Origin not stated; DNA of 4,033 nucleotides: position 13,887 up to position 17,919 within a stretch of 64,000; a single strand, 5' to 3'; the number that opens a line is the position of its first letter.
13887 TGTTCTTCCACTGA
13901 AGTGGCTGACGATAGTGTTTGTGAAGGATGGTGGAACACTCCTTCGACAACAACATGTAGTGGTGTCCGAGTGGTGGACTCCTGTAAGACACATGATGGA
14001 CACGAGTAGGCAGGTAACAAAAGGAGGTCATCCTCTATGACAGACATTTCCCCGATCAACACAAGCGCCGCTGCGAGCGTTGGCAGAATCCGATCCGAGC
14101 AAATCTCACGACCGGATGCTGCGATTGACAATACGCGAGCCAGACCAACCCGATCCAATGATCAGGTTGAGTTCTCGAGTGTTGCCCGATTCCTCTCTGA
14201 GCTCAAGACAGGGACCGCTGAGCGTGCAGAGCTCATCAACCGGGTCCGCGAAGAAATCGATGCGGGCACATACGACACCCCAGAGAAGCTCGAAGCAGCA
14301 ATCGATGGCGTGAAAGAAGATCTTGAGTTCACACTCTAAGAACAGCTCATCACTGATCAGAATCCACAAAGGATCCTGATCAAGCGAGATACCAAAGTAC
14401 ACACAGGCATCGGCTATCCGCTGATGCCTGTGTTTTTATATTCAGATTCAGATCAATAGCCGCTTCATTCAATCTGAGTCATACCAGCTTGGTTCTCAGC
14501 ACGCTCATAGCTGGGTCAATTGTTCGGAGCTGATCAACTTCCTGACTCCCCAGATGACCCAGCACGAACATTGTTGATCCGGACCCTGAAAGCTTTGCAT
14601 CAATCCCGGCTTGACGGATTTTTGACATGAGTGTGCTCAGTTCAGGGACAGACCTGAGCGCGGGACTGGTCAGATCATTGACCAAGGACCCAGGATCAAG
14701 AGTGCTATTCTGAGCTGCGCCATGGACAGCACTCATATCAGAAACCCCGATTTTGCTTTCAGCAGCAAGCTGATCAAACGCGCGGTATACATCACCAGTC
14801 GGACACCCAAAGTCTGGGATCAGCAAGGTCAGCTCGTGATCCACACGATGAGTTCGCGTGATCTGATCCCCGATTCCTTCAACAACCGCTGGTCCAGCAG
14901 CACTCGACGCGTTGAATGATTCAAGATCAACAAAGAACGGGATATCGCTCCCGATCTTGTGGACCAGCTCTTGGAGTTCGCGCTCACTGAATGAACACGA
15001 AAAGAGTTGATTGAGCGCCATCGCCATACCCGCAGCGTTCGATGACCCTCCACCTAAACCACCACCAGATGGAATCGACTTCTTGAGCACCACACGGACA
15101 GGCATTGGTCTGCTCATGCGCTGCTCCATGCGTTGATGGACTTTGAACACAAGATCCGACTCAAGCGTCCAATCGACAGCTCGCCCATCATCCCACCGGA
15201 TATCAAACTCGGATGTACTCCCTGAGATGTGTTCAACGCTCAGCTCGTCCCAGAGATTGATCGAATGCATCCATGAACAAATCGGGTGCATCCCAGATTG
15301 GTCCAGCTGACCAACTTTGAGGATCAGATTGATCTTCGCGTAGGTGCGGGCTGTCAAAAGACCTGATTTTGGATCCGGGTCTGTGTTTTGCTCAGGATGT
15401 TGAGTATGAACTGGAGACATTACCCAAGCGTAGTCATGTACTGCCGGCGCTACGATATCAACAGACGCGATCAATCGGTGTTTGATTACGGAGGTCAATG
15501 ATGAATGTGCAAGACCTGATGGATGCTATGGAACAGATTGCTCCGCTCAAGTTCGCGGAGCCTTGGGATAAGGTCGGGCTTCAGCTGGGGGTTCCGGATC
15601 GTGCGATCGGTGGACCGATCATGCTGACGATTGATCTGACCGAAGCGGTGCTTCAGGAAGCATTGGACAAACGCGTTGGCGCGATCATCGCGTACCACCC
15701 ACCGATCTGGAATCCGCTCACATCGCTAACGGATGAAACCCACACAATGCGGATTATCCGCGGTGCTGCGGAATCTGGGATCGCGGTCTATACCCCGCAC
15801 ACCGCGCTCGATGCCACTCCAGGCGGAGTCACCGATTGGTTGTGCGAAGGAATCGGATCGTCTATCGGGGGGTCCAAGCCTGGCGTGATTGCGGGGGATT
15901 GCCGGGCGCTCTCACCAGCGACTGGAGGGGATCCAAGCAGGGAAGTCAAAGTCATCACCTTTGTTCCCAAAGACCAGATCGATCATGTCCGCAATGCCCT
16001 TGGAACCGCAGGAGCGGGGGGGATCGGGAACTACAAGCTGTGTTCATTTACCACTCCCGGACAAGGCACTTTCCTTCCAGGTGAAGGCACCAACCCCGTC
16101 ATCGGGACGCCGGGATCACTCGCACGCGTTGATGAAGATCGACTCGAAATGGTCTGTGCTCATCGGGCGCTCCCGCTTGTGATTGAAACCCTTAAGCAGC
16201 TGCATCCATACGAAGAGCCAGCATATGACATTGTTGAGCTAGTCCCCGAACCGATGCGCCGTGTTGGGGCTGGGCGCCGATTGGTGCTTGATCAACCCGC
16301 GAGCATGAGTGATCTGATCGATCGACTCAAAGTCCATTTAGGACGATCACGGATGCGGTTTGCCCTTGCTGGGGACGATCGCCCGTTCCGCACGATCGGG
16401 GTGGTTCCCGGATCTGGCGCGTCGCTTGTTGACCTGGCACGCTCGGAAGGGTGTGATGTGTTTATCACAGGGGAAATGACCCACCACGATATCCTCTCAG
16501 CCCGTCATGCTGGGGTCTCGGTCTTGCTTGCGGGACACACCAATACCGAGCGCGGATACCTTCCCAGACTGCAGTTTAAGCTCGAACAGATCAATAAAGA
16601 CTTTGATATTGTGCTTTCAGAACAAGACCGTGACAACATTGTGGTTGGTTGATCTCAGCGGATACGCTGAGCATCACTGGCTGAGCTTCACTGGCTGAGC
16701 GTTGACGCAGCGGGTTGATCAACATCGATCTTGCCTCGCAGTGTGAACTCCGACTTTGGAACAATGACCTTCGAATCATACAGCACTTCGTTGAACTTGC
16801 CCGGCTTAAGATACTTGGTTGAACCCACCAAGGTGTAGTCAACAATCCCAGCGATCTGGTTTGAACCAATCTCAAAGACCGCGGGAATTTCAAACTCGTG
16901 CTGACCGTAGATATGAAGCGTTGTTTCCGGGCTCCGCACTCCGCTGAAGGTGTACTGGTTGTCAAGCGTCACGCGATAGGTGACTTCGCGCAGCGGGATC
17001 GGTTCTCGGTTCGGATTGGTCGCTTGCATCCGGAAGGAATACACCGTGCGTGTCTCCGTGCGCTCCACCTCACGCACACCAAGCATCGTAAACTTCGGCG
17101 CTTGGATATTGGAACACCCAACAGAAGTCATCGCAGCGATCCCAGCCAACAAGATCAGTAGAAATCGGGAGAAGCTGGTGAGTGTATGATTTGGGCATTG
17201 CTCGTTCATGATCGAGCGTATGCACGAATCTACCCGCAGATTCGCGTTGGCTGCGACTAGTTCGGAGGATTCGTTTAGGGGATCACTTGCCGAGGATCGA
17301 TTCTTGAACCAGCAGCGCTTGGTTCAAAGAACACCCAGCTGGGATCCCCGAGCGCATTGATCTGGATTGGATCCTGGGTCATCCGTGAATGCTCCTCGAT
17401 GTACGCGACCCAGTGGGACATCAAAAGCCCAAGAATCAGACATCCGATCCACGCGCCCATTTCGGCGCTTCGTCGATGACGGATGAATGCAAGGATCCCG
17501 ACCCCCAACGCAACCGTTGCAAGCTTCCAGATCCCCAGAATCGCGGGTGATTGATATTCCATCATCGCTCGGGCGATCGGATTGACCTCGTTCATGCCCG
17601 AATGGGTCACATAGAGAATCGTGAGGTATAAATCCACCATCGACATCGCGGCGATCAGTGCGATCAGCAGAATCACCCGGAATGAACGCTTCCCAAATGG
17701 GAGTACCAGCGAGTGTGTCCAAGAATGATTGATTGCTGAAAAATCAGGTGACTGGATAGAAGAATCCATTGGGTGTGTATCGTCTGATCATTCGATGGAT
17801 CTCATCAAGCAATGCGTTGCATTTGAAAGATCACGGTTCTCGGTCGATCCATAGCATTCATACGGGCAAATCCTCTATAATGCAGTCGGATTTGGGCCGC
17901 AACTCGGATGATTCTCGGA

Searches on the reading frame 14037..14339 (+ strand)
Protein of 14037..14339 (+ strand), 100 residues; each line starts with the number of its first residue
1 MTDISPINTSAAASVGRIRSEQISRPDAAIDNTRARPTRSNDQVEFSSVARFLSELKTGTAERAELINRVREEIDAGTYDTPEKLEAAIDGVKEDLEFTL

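Call 63: search_protein_families(library=ncbifam, proteins=[window:14037-14339:+], max_evalue=0.001)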
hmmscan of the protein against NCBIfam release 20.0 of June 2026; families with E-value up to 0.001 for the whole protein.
window:14037-14339:+ (100 aa): 1 family
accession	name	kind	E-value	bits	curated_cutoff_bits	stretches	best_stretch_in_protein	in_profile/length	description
TIGR03824.1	FlgM_jcvi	equivalog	2.6e-05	24.9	40.75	1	7-80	3-83/98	flagellar biosynthesis anti-sigma factor FlgM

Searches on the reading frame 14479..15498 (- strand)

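Call 10: search_protein_families(library=pfam, proteins=[window:14479-15498:-], max_evalue=0.001)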
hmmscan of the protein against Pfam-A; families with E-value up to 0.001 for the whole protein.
window:14479-15498:- (339 aa): 3 families
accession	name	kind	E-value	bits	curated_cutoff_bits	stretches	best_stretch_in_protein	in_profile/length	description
PF00288.32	GHMP_kinases_N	-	6.2e-14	52.4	22.3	1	116-190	2-84/87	GHMP kinases N terminal domain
PF08544.19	GHMP_kinases_C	-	1.3e-05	25.9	21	1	276-315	25-68/85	GHMP kinases C terminal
PF22700.2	MVD-like_N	-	5.9e-05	23.2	27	1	57-181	6-130/157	Diphosphomevalonate decarboxylase-like N-terminal domain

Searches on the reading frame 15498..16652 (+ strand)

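Call 10: search_protein_families(library=pfam, proteins=[window:15498-16652:+], max_evalue=0.001)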
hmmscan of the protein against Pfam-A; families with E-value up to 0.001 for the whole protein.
window:15498-16652:+ (384 aa): 1 family
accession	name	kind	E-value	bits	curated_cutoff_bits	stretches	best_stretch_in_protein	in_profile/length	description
PF01784.24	DUF34_NIF3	-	2.7e-61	207.9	23.4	1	2-378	1-254/256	Duf34/NIF3 (NGG1p interacting factor 3)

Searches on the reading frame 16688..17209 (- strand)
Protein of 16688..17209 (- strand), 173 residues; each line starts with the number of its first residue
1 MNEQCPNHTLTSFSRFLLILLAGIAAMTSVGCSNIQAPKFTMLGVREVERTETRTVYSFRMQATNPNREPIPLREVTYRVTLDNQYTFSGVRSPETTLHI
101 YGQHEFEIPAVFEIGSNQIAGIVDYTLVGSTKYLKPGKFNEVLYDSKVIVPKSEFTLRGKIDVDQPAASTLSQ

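Call 10: search_protein_families(library=pfam, proteins=[window:16688-17209:-], max_evalue=0.001)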
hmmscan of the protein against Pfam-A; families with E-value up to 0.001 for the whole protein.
window:16688-17209:- (173 aa): 1 family
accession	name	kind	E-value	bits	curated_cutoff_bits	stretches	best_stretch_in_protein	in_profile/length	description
PF03168.19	LEA_2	-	0.00026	21.8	25.4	0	63-114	4-55/98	Late embryogenesis abundant protein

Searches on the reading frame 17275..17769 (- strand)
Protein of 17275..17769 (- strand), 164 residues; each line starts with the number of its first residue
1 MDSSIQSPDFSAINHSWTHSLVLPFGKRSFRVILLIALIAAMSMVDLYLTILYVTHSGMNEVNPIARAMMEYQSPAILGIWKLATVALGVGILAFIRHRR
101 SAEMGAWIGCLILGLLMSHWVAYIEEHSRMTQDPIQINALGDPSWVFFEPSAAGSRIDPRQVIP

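Call 10: search_protein_families(library=pfam, proteins=[window:17275-17769:-], max_evalue=0.001)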
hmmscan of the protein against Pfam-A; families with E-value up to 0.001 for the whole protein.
window:17275-17769:- (164 aa): 1 family
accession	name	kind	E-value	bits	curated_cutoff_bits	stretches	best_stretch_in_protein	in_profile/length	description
PF18902.5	DUF5658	-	3.8e-09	37.6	25.2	1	41-117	2-78/82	Domain of unknown function (DUF5658)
